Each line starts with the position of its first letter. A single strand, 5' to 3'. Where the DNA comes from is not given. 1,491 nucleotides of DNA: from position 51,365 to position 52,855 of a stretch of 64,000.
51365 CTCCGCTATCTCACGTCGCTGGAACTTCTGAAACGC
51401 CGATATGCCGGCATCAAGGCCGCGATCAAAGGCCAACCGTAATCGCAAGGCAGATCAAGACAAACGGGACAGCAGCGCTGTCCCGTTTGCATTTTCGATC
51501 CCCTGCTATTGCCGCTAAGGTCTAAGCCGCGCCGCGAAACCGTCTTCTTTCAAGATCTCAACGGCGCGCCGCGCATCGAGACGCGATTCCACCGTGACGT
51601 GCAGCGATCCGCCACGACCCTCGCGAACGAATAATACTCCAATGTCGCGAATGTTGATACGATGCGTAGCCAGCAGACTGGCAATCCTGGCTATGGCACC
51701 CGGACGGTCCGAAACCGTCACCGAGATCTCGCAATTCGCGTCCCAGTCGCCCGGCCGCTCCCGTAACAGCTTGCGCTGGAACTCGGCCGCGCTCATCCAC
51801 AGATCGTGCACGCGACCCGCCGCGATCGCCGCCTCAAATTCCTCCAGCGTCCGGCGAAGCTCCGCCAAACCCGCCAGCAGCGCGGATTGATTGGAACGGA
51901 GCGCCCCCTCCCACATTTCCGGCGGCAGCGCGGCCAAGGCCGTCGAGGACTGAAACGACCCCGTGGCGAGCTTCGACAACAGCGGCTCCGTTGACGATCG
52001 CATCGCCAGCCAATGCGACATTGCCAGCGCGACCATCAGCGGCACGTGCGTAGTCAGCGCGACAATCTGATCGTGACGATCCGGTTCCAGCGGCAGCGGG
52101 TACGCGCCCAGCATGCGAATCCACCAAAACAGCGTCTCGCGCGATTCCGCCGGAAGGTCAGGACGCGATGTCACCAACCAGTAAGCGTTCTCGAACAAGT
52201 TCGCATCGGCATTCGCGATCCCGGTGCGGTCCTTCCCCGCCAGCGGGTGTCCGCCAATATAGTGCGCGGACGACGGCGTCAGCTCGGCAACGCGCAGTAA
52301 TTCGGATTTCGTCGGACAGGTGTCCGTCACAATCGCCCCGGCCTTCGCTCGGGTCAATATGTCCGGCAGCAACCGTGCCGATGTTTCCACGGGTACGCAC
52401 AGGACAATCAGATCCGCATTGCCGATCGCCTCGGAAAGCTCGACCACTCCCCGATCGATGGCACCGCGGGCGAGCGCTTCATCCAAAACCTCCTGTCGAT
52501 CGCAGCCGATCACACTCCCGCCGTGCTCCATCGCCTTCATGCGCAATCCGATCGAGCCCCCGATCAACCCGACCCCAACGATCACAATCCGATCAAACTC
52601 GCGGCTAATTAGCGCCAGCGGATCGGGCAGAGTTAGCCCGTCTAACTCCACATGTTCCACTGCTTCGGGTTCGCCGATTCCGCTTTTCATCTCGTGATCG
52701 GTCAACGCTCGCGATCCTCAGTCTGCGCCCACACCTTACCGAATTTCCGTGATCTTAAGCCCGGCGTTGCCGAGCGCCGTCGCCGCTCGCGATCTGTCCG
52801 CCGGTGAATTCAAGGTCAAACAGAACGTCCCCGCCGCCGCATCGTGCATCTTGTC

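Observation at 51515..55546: Operon of three tandem TyrA-fold/ACT genes in which only the last keeps the NAD-binding and catalytic His motifs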

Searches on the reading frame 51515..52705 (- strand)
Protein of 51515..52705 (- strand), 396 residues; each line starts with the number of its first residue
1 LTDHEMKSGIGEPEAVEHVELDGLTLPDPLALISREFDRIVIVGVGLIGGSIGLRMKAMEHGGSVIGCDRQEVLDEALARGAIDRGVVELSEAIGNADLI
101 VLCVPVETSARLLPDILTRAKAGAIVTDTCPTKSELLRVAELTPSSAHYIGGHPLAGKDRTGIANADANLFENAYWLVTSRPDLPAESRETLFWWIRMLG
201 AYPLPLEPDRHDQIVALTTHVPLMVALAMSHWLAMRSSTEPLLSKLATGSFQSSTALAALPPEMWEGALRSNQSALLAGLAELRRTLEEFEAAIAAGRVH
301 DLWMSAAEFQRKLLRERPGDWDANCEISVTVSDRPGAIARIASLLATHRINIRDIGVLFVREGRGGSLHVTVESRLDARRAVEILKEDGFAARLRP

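Call 3: search_protein_families(library=pfam, proteins=[window:51515-52705:-], max_evalue=1)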
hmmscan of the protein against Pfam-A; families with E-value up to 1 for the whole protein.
window:51515-52705:- (396 aa): 12 families
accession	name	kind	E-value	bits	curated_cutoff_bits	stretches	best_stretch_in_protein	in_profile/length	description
PF02153.23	PDH_N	-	1.2e-22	80.5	26.5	1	53-181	2-130/154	Prephenate dehydrogenase, nucleotide-binding domain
PF20463.3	PDH_C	-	5.7e-13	49.5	22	1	208-302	2-96/102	Prephenate dehydrogenase, dimerization domain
PF01842.31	ACT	-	1.4e-07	31.6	27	1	327-387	3-63/66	ACT domain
PF03807.23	F420_oxidored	-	3.6e-06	27.9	21.6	1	39-129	1-91/94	NADP oxidoreductase coenzyme F420-dependent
PF22629.2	ACT_AHAS_ss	-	5.4e-06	26.9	27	1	327-383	1-57/67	AHAS small subunit-like ACT domain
PF02826.25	2-Hacid_dh_C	-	3.8e-05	23.6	25.1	1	39-111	38-106/178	D-isomer specific 2-hydroxyacid dehydrogenase, NAD binding domain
PF13740.12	ACT_6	-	5.1e-05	23.5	23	1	327-362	5-40/76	ACT domain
PF13291.12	ACT_4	-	0.005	17.9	27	1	325-357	7-39/80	ACT domain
PF10727.15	Rossmann-like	-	0.021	15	23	1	40-130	17-108/131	Rossmann-like domain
PF07991.19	KARI_N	-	0.12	12.4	20.6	1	39-117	6-82/165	Acetohydroxy acid isomeroreductase, NADPH-binding domain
PF02558.23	ApbA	-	0.15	12.1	22.2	1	40-120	1-90/150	Ketopantoate reductase PanE/ApbA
PF05650.16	DUF802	-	0.3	12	22.6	1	251-294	5-45/53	Domain of unknown function (DUF802)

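Call 4: search_protein_families(library=ncbifam, proteins=[window:51515-52705:-], max_evalue=1)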
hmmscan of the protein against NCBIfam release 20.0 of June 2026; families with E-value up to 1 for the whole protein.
window:51515-52705:- (396 aa): 34 families (the best 25 are shown)
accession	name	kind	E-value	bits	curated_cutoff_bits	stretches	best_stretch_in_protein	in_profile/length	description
NF005107.0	PRK06545.1-5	equivalog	3.5e-66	223.7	414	1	38-388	3-359/367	prephenate dehydrogenase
NF005106.0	PRK06545.1-4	equivalog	1.9e-53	182.1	569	1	39-387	3-357/363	prephenate dehydrogenase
NF005104.0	PRK06545.1-1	equivalog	6.7e-51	173.5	713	1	39-387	4-357/366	prephenate dehydrogenase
NF011381.1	PRK14806.1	equivalog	4.1e-47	160.9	902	1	36-303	2-271/733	bifunctional prephenate dehydrogenase/3-phosphoshikimate 1-carboxyvinyltransferase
NF005105.0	PRK06545.1-3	equivalog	5.6e-47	160.3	524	1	39-388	4-359/367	prephenate dehydrogenase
NF005694.0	PRK07502.1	equivalog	4.9e-43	147.5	409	1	35-302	4-274/310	prephenate/arogenate dehydrogenase family protein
NF005650.0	PRK07417.1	equivalog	1.4e-41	142.7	290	1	39-302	3-264/281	prephenate/arogenate dehydrogenase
NF006307.0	PRK08507.1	equivalog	1.2e-38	132.9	295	1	39-308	2-269/275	prephenate dehydrogenase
NF005111.0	PRK06545.2-3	equivalog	3.2e-36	125.1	344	1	39-374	15-352/371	prephenate dehydrogenase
NF005112.0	PRK06545.2-4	subfamily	7.5e-34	117.3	294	1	38-357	3-320/356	prephenate dehydrogenase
NF005108.0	PRK06545.1-6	equivalog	9.8e-32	110.3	327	1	38-296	11-266/321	prephenate dehydrogenase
NF005109.0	PRK06545.2-1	equivalog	2.1e-26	92.9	397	1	41-393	5-360/361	prephenate dehydrogenase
NF005113.0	PRK06545.2-5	equivalog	1.1e-22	80.5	497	2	192-357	177-345/378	prephenate dehydrogenase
NF005110.0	PRK06545.2-2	equivalog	8.6e-22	77.8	385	1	37-372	70-402/423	prephenate dehydrogenase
NF006409.0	PRK08655.1-3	equivalog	9.8e-07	28.6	310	1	40-158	3-119/290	prephenate dehydrogenase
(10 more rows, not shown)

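Call 5: search_solved_structures(query=window:51515-52705:-, show_alignments=2)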
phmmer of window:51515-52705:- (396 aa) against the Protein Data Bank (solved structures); distinct sequences matched with E-value up to 0.001: 10.
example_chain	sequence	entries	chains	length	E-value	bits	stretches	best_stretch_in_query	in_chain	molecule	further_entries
5uyy_A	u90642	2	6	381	1e-52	182.7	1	38-388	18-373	Prephenate dehydrogenase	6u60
7mqv_A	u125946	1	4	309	2e-42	148.8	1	38-313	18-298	Prephenate dehydrogenase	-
4wji_A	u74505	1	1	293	1.2e-35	126.5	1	35-306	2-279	Putative cyclohexadienyl dehydrogenase and ADH prephenate dehydrogenase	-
3dzb_A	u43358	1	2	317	1.4e-32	116.4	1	39-336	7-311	Prephenate dehydrogenase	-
3b1f_A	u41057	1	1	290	1.1e-30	110.2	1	37-304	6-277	Putative prephenate dehydrogenase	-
2f1k_A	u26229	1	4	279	2.7e-25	92.4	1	39-295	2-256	prephenate dehydrogenase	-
3ggg_D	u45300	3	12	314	1.8e-22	83.1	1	34-295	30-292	Prephenate dehydrogenase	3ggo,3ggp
2g5c_A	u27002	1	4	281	4.6e-22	81.8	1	39-294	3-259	prephenate dehydrogenase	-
3ktd_A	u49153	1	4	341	4.7e-15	58.7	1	37-332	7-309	Prephenate dehydrogenase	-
5v0s_A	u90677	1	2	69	0.00022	23.6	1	327-388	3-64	Prephenate dehydrogenase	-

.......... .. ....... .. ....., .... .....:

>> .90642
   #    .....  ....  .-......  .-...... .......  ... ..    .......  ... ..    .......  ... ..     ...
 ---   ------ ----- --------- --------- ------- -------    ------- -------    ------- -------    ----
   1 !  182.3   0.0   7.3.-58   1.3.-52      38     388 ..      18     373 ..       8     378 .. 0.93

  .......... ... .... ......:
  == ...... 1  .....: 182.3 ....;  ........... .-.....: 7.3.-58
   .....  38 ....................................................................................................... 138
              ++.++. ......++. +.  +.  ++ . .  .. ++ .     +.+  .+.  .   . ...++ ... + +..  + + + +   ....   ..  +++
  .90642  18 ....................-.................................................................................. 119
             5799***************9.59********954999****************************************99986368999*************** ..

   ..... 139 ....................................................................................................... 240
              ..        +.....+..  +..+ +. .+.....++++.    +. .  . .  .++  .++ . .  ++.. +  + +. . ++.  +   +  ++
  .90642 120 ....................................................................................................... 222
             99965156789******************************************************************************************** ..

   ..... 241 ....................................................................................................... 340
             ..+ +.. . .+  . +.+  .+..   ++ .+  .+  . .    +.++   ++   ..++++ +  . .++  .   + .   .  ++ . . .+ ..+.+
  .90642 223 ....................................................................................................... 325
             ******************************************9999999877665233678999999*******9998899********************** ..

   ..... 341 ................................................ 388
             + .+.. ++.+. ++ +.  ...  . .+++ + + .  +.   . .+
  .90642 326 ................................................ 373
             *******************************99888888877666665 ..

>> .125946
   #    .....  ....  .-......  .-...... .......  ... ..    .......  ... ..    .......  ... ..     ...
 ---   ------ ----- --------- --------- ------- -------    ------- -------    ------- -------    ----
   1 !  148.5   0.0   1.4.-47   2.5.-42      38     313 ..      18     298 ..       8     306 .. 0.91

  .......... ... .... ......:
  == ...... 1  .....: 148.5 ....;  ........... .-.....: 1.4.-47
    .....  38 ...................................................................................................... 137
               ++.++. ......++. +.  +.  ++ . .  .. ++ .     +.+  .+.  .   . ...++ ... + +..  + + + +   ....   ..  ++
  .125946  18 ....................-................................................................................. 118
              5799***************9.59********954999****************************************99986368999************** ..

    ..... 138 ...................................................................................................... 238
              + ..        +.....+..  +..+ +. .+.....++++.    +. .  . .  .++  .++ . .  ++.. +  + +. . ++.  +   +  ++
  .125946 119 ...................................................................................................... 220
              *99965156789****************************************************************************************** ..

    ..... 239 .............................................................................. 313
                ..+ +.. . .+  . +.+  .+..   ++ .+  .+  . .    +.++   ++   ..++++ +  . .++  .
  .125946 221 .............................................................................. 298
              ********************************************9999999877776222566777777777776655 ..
